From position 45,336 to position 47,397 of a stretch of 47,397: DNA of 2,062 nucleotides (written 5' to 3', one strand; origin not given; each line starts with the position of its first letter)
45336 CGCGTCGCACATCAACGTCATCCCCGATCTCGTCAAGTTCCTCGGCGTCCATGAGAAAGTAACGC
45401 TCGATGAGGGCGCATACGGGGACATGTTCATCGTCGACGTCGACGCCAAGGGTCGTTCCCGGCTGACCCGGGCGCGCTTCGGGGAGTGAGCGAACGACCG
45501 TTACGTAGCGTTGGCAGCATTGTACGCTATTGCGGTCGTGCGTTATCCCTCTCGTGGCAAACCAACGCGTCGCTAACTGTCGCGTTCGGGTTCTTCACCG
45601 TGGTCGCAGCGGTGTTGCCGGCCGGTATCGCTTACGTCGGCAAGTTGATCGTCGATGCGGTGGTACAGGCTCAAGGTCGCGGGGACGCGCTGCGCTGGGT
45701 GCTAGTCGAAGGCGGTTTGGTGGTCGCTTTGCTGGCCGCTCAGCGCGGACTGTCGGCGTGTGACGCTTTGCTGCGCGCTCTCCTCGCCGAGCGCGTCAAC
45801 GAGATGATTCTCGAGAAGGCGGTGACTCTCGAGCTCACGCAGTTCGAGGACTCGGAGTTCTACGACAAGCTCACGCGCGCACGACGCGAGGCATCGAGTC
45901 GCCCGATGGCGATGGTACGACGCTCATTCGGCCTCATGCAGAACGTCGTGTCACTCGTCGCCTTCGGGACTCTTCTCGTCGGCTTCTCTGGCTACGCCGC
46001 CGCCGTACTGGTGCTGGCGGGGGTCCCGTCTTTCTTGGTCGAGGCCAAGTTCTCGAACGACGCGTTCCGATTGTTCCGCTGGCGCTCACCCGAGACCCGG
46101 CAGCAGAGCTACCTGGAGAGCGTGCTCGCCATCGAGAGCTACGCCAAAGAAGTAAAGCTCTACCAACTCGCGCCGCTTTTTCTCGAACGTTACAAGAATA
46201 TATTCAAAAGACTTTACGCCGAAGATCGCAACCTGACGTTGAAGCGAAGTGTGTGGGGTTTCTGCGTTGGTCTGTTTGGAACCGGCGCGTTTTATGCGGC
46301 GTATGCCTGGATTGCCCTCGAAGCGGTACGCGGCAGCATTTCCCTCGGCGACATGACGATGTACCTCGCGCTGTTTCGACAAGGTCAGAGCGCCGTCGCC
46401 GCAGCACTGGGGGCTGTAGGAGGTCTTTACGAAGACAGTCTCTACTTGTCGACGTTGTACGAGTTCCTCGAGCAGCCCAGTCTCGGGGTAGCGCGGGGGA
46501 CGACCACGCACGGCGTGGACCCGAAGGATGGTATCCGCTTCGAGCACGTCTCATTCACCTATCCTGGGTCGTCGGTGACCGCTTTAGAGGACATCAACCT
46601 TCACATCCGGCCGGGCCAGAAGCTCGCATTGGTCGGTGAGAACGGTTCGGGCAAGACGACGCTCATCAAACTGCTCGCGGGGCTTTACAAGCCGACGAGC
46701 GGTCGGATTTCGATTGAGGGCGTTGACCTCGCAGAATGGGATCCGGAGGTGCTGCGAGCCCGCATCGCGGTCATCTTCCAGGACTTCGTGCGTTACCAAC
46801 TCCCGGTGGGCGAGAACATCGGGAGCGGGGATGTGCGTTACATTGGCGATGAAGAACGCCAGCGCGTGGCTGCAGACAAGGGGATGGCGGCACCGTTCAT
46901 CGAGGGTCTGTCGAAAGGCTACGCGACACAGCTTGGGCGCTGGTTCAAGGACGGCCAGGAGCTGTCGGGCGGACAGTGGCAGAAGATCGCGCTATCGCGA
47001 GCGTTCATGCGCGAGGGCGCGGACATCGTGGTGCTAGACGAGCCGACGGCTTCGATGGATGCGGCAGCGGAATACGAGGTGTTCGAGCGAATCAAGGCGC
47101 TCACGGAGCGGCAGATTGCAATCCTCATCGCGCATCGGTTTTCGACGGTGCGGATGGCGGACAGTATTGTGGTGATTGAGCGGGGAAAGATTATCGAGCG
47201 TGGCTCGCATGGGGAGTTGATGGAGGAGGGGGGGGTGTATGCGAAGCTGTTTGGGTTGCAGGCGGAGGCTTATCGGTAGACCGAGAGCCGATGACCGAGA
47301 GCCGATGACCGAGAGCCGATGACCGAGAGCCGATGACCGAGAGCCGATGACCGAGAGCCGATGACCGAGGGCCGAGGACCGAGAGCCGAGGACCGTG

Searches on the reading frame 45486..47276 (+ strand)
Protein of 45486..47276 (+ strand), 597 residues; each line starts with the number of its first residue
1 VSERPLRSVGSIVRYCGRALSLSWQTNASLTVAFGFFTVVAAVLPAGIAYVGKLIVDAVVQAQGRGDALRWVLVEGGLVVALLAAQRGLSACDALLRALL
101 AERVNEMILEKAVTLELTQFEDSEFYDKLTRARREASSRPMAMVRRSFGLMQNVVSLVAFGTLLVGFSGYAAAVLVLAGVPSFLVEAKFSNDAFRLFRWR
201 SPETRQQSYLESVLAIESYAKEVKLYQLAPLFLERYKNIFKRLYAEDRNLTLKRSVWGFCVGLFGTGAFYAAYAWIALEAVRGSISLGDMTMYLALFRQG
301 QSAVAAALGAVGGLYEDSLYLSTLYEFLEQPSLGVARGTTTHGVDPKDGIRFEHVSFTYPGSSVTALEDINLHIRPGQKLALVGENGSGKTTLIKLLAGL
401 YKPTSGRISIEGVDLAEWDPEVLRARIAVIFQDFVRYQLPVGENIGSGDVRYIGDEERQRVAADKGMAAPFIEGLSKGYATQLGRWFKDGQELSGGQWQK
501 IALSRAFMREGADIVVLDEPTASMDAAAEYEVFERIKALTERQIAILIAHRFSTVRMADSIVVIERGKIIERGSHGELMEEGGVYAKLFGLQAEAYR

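Call 8: search_protein_families(library=pfam, proteins=[window:45486-47276:+], max_evalue=0.0001)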
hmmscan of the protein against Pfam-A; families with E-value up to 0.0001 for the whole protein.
window:45486-47276:+ (597 aa): 4 families
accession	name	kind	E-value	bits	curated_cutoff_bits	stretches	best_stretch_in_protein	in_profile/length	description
PF00005.33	ABC_tran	-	2.6e-30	106.3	25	1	367-522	1-137/137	ABC transporter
PF13304.12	AAA_21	-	5.3e-07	30.4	27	0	381-400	3-22/304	AAA domain, putative AbiEii toxin, Type IV TA system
PF02463.25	SMC_N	-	3.3e-06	27.1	40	0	492-565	136-212/220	RecF/RecN/SMC N terminal domain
PF13166.12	AAA_13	-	9.7e-05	21.7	36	0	384-455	23-89/713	AAA domain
